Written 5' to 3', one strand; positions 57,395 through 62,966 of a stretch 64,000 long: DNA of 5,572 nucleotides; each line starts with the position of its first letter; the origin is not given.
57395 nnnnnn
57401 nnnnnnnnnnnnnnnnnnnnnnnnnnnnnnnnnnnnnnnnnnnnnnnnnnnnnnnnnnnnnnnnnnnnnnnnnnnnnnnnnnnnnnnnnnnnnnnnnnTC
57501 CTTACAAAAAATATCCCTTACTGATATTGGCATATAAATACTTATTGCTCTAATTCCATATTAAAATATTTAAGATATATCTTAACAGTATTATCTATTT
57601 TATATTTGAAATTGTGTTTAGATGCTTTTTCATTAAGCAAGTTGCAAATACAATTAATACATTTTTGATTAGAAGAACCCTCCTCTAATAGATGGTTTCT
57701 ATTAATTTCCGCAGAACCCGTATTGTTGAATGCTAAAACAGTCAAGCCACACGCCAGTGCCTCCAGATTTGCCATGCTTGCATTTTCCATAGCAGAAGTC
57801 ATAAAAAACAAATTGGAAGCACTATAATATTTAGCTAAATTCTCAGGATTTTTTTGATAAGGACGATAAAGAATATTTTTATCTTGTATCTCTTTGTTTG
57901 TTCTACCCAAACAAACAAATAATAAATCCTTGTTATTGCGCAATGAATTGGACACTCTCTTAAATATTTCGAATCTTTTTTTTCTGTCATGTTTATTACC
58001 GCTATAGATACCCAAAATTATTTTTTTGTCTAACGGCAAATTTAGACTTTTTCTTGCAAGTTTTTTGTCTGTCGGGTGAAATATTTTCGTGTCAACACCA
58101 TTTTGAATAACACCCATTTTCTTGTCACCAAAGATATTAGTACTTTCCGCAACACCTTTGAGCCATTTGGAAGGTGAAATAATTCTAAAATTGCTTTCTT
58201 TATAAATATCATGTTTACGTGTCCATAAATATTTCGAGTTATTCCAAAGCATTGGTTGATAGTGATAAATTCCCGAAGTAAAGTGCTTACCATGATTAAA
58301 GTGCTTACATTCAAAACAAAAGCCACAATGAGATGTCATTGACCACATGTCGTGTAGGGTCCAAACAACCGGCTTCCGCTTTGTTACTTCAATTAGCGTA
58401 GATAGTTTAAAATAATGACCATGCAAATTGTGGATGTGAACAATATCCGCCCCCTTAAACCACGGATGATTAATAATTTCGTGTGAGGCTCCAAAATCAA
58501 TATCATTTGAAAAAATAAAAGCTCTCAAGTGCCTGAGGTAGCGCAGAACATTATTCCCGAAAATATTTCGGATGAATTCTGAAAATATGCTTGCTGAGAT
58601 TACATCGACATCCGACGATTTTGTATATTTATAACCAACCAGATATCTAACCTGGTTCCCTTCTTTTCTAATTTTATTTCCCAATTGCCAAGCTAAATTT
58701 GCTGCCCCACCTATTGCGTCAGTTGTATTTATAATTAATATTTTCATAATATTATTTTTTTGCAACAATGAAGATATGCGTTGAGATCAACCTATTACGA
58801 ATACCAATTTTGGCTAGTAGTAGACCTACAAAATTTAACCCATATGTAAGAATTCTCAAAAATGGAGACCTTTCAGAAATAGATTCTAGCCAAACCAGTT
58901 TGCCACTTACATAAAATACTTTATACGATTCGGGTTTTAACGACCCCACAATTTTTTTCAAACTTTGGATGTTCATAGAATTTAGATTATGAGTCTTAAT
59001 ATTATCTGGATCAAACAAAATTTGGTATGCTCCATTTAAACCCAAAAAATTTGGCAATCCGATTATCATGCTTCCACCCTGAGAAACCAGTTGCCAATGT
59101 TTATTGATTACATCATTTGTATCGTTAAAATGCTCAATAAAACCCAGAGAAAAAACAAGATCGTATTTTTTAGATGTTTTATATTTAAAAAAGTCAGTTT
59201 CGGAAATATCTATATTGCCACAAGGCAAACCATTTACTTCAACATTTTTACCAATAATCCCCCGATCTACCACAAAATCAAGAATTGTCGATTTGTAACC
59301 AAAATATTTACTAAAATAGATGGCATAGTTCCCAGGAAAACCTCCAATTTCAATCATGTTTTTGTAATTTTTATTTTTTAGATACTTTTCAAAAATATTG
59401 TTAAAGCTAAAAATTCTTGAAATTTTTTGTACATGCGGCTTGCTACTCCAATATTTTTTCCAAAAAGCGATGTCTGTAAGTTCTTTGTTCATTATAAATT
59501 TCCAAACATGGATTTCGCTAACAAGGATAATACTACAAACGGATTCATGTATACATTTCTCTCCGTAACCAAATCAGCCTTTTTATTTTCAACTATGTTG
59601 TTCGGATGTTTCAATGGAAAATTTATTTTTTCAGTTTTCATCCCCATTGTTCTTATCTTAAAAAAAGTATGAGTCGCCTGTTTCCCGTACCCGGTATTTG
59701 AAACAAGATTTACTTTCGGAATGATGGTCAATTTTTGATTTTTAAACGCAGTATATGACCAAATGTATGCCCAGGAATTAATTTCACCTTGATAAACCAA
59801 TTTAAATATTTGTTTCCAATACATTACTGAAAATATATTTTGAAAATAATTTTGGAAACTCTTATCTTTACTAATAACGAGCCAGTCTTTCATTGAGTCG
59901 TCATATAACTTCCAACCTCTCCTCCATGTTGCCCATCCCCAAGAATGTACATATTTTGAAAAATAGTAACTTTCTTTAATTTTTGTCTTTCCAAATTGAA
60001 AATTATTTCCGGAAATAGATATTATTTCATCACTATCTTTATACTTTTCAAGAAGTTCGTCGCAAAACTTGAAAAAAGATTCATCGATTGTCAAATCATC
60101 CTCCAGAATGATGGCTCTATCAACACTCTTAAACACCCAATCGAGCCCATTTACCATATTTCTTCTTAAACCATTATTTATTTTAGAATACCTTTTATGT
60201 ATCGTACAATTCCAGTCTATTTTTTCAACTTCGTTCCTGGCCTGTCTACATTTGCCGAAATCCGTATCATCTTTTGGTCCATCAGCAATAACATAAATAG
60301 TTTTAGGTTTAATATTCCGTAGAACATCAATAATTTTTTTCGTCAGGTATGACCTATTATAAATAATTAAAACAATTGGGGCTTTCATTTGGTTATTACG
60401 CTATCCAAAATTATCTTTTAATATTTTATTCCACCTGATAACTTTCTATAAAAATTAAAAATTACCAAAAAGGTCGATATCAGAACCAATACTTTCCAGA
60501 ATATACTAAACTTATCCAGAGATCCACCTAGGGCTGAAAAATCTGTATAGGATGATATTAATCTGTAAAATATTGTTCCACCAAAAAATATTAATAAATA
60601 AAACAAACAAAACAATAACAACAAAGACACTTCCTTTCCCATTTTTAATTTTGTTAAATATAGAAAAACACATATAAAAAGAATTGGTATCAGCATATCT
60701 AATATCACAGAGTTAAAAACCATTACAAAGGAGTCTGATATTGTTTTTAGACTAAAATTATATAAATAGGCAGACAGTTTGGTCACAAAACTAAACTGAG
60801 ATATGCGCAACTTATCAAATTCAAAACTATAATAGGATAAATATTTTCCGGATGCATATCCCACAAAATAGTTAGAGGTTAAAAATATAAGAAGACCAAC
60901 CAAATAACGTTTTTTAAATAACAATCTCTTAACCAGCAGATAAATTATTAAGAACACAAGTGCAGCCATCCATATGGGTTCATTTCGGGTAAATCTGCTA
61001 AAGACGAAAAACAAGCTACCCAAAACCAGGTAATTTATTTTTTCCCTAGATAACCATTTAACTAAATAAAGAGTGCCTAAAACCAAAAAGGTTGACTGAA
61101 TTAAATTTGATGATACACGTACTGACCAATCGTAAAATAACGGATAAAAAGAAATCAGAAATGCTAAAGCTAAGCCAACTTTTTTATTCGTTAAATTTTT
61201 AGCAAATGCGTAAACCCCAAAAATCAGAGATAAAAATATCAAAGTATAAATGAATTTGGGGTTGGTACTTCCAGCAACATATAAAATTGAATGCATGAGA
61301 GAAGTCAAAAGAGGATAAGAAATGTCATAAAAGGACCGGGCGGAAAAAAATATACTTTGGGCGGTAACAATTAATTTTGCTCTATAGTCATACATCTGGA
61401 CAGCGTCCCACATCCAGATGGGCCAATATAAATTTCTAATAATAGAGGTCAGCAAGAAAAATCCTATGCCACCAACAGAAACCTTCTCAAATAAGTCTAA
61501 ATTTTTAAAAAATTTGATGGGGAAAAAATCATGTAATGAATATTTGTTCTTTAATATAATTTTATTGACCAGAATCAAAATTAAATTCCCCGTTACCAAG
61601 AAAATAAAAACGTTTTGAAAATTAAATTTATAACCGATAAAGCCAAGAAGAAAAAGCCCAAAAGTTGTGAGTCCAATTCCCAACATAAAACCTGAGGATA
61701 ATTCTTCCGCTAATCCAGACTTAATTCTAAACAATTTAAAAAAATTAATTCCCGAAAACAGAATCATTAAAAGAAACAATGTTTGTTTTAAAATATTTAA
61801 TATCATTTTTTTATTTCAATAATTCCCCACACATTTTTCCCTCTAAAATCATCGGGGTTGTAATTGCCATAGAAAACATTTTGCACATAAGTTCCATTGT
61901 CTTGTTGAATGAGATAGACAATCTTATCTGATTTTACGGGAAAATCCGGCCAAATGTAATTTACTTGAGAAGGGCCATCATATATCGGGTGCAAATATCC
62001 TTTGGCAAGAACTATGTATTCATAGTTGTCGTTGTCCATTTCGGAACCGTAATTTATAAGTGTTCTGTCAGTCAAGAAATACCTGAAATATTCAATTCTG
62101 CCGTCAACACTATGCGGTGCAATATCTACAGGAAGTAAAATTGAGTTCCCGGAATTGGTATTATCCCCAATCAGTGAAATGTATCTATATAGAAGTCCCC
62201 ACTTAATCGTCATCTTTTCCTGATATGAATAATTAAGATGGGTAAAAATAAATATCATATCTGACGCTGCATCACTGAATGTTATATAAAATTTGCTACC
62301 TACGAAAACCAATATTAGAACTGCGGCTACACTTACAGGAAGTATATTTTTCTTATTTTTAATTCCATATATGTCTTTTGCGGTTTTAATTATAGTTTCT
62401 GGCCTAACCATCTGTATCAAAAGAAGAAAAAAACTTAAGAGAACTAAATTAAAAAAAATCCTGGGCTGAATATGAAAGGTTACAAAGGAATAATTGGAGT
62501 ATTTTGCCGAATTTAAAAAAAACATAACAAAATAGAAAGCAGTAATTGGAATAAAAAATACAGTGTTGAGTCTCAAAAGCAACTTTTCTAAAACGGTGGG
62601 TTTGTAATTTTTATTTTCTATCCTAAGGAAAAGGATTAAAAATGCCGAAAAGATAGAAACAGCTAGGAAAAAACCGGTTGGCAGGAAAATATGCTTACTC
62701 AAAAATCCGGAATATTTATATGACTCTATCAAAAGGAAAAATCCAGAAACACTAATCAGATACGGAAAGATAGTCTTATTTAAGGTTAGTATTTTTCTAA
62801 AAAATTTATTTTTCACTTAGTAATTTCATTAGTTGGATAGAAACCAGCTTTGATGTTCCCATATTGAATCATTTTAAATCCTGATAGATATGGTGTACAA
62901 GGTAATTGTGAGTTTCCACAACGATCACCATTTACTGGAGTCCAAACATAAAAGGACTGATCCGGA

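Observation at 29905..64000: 34-kb surface-glycan megacluster with a complete Wzx/Wzy-type tool kit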

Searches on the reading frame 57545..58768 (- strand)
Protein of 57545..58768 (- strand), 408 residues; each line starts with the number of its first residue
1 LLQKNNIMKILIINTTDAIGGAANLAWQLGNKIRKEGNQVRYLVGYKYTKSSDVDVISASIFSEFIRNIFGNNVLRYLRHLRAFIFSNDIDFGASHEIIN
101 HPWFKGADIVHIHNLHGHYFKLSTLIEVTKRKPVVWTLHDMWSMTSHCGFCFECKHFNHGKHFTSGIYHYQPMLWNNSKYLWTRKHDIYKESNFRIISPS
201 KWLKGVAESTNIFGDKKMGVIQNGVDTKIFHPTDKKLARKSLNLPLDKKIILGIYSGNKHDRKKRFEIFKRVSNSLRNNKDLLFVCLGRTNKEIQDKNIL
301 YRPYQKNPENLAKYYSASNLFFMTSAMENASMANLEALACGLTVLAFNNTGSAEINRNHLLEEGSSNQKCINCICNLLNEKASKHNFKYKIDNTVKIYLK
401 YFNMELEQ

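Call 6: search_protein_families(library=pfam, max_evalue=0.01, proteins=[window:57545-58768:-])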
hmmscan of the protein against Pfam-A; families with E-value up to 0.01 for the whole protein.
window:57545-58768:- (408 aa): 4 families
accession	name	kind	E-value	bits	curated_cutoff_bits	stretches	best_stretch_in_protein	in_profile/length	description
PF13439.12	Glyco_transf_4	-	1.5e-13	51.6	28.5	1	19-228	1-169/170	Glycosyltransferase Family 4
PF00534.26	Glycos_transf_1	-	2.2e-12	47.3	26.4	1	235-389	2-167/172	Glycosyl transferases group 1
PF13692.12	Glyco_trans_1_4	-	7.8e-11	42.8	27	1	255-379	6-141/142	Glycosyl transferases group 1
PF20706.3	GT4-conflict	-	9.7e-07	28.5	26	1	297-368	261-330/385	Family 4 Glycosyltransferase in conflict systems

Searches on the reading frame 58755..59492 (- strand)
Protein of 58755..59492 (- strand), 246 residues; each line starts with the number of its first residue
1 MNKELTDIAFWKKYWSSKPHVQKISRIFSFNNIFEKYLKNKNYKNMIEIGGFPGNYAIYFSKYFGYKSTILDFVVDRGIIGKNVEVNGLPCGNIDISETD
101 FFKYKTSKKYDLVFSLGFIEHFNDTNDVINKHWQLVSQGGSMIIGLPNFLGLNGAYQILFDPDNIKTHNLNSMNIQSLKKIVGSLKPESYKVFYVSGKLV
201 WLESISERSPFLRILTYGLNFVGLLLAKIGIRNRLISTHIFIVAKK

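Call 6: search_protein_families(library=pfam, max_evalue=0.01, proteins=[window:58755-59492:-])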
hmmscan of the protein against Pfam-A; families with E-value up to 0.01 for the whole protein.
window:58755-59492:- (246 aa): 4 families
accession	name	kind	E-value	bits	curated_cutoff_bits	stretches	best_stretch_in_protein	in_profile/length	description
PF13489.12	Methyltransf_23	-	3.8e-05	23.9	27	1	39-180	19-152/164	Methyltransferase domain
PF08242.18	Methyltransf_12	-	0.00016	22.8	30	1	84-140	41-96/98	Methyltransferase domain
PF08241.18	Methyltransf_11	-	0.0016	19.4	21.2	1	49-144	3-95/95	Methyltransferase domain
PF13649.12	Methyltransf_25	-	0.0089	17.1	27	0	48-140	3-97/97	Methyltransferase domain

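Call 21: search_protein_families(library=ncbifam, max_evalue=0.001, proteins=[window:58755-59492:-])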
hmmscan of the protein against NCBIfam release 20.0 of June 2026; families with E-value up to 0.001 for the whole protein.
window:58755-59492:- (246 aa): 1 family
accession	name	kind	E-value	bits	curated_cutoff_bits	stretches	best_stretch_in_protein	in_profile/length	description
TIGR01983.1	UbiG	equivalog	0.0003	20.2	102.95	1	104-144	111-151/228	bifunctional 2-polyprenyl-6-hydroxyphenol methylase/3-demethylubiquinol 3-O-methyltransferase UbiG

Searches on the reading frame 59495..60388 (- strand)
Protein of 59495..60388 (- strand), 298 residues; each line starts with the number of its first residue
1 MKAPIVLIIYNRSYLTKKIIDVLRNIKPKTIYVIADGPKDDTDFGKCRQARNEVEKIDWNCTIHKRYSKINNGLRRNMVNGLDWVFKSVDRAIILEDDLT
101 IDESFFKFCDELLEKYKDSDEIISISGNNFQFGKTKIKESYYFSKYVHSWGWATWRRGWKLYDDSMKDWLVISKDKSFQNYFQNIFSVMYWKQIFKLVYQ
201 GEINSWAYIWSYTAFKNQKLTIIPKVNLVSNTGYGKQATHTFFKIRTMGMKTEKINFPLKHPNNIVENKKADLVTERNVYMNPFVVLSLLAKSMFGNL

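Call 6: search_protein_families(library=pfam, max_evalue=0.01, proteins=[window:59495-60388:-])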
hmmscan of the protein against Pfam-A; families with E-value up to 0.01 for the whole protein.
window:59495-60388:- (298 aa): 1 family
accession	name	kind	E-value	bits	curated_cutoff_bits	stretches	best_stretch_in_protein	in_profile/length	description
PF01755.23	Glyco_transf_25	-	0.0034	17.7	24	1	89-144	86-140/199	Glycosyltransferase family 25 (LPS biosynthesis protein)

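Call 21: search_protein_families(library=ncbifam, max_evalue=0.001, proteins=[window:59495-60388:-])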
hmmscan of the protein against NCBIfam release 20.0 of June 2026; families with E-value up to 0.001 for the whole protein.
window:59495-60388:- (298 aa): 0 families

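Call 31: find_encoding_contigs(protein=window:59495-60388:-, flank=10000, max_places=4)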
Protein window:59495-60388:- (298 aa): 1 contig read that carries it; 1 place shown.
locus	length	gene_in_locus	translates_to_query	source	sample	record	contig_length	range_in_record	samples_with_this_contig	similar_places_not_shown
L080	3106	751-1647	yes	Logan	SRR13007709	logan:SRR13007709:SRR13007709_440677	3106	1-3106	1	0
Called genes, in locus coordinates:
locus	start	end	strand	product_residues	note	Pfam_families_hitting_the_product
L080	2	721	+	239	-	?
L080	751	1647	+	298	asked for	-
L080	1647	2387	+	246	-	-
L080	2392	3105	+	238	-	?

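Call 44: search_protein_families(library=pfam, max_evalue=10, proteins=[window:59495-60388:-])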
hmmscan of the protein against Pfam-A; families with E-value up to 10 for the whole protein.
window:59495-60388:- (298 aa): 1 family
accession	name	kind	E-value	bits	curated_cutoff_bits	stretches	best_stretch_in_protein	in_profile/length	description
PF01755.23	Glyco_transf_25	-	0.0034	17.7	24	1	89-144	86-140/199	Glycosyltransferase family 25 (LPS biosynthesis protein)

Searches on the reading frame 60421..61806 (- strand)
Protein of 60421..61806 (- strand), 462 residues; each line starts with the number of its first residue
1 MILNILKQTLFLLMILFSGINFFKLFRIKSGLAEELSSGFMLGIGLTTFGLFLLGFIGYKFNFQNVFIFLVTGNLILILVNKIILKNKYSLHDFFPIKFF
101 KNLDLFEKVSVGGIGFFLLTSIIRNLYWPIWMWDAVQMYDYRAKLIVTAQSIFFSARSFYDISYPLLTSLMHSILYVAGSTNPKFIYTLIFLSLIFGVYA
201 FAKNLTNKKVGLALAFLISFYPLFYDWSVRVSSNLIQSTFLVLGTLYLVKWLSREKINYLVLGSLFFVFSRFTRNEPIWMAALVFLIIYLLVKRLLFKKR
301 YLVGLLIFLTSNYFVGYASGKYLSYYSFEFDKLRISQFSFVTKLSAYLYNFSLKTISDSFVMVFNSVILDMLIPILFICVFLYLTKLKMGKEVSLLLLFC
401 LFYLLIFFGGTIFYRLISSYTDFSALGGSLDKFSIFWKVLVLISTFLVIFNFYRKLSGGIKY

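Call 6: search_protein_families(library=pfam, max_evalue=0.01, proteins=[window:60421-61806:-])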
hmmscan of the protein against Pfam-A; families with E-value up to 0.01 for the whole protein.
window:60421-61806:- (462 aa): 1 family
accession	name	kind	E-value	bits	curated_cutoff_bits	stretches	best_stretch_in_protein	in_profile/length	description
PF13231.12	PMT_2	-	4.8e-08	33.8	26.1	1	169-308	11-150/160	Dolichyl-phosphate-mannose-protein mannosyltransferase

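Call 22: search_protein_families(library=ncbifam, max_evalue=0.01, proteins=[window:60421-61806:-])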
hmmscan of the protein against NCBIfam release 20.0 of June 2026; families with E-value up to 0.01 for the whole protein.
window:60421-61806:- (462 aa): 0 families

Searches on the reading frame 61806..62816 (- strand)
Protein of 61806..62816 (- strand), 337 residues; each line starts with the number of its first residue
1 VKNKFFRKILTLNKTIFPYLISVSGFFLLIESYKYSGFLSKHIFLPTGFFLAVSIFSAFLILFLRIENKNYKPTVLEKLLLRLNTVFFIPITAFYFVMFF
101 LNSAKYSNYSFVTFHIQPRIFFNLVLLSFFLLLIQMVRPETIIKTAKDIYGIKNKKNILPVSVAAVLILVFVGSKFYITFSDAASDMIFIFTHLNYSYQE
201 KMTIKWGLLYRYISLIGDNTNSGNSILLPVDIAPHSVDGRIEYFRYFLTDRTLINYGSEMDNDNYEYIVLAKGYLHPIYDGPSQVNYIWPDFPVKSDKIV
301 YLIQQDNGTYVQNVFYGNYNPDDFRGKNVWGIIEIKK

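Call 6: search_protein_families(library=pfam, max_evalue=0.01, proteins=[window:61806-62816:-])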
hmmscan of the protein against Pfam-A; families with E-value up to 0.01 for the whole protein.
window:61806-62816:- (337 aa): 1 family
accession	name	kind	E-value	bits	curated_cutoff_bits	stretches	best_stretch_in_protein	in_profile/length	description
PF07457.16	DUF1516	-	0.009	16.6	30.5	0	94-152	10-71/108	Protein of unknown function (DUF1516)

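Call 14: find_encoding_contigs(protein=window:61806-62816:-, flank=10000, max_places=6)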
Protein window:61806-62816:- (337 aa): no gene with exactly this product is on record in the collection.

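Call 22: search_protein_families(library=ncbifam, max_evalue=0.01, proteins=[window:61806-62816:-])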
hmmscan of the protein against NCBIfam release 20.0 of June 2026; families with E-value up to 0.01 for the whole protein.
window:61806-62816:- (337 aa): 0 families

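Call 44: search_protein_families(library=pfam, max_evalue=10, proteins=[window:61806-62816:-])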
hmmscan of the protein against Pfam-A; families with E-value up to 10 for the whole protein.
window:61806-62816:- (337 aa): 1 family
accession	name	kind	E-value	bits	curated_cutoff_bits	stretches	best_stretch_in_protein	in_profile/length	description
PF07457.16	DUF1516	-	0.009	16.6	30.5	1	94-152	10-71/108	Protein of unknown function (DUF1516)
